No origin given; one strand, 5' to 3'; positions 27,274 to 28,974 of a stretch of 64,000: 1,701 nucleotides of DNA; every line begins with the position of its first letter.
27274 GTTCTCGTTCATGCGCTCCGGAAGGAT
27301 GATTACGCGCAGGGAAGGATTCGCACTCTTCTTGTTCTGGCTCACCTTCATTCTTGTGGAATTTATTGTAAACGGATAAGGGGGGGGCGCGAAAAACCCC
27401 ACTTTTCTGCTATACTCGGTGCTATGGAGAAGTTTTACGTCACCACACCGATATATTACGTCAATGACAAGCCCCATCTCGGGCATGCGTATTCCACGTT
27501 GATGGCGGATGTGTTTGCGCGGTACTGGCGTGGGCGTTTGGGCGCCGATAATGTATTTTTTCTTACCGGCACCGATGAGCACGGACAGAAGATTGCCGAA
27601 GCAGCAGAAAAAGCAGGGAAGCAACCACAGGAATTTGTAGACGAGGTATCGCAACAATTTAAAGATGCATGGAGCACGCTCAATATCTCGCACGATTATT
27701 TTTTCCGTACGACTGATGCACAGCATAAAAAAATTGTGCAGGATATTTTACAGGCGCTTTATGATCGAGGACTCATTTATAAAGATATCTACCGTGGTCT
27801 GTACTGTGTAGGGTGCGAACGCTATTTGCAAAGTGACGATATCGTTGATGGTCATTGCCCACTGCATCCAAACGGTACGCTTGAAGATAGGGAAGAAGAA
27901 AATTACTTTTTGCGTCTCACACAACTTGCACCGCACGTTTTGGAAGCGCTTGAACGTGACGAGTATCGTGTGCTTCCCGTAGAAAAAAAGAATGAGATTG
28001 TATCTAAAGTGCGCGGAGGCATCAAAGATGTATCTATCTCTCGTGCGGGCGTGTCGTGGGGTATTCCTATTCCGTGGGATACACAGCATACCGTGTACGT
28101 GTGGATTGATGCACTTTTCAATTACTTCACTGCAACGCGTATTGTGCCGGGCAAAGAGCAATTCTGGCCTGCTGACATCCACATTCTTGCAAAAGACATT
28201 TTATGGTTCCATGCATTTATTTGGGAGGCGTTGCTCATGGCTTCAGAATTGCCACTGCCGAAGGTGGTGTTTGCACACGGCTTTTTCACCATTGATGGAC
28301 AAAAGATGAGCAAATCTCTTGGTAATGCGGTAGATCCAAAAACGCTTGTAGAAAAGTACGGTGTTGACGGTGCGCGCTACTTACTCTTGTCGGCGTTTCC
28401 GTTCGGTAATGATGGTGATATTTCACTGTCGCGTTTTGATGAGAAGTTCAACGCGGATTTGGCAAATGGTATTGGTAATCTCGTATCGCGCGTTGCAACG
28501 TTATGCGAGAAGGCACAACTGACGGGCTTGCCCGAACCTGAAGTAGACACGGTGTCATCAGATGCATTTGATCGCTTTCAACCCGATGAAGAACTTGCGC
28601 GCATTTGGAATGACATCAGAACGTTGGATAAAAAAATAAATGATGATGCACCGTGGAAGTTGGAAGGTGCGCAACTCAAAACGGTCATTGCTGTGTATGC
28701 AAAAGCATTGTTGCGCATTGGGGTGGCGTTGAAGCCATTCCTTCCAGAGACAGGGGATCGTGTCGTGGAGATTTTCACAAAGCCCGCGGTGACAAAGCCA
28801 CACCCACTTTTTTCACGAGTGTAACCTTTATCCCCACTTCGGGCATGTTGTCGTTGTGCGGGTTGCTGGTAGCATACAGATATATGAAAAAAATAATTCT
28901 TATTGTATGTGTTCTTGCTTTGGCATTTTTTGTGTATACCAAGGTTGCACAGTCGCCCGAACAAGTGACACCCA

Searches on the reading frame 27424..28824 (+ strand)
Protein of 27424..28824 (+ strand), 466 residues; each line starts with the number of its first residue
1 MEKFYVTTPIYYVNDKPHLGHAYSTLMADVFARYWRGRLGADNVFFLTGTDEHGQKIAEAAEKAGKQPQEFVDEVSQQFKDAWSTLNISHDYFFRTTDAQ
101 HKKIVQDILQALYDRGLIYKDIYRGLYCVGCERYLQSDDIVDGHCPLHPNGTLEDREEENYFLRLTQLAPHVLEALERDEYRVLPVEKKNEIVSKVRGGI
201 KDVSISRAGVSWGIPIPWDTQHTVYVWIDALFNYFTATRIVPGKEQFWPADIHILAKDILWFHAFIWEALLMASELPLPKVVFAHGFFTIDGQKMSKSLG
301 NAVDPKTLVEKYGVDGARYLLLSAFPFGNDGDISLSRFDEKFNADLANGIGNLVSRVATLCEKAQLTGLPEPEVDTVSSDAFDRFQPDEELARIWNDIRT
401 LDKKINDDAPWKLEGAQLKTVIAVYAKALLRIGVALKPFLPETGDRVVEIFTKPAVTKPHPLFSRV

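Call 29: search_protein_families(library=pfam, proteins=[window:27424-28824:+], max_evalue=0.00001)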
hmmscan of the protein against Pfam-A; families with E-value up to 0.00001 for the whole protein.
window:27424-28824:+ (466 aa): 3 families
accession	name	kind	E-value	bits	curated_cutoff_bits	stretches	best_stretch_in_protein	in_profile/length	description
PF09334.17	tRNA-synt_1g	-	7.6e-100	334.8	20.1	2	155-357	178-390/391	tRNA synthetases class I (M)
PF00133.28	tRNA-synt_1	-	1.8e-29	103.2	22.7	2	2-218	23-245/414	tRNA synthetases class I (I, L, M and V)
PF01406.26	tRNA-synt_1e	-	2.2e-15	57.2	27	1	13-120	19-123/301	tRNA synthetases class I (C) catalytic domain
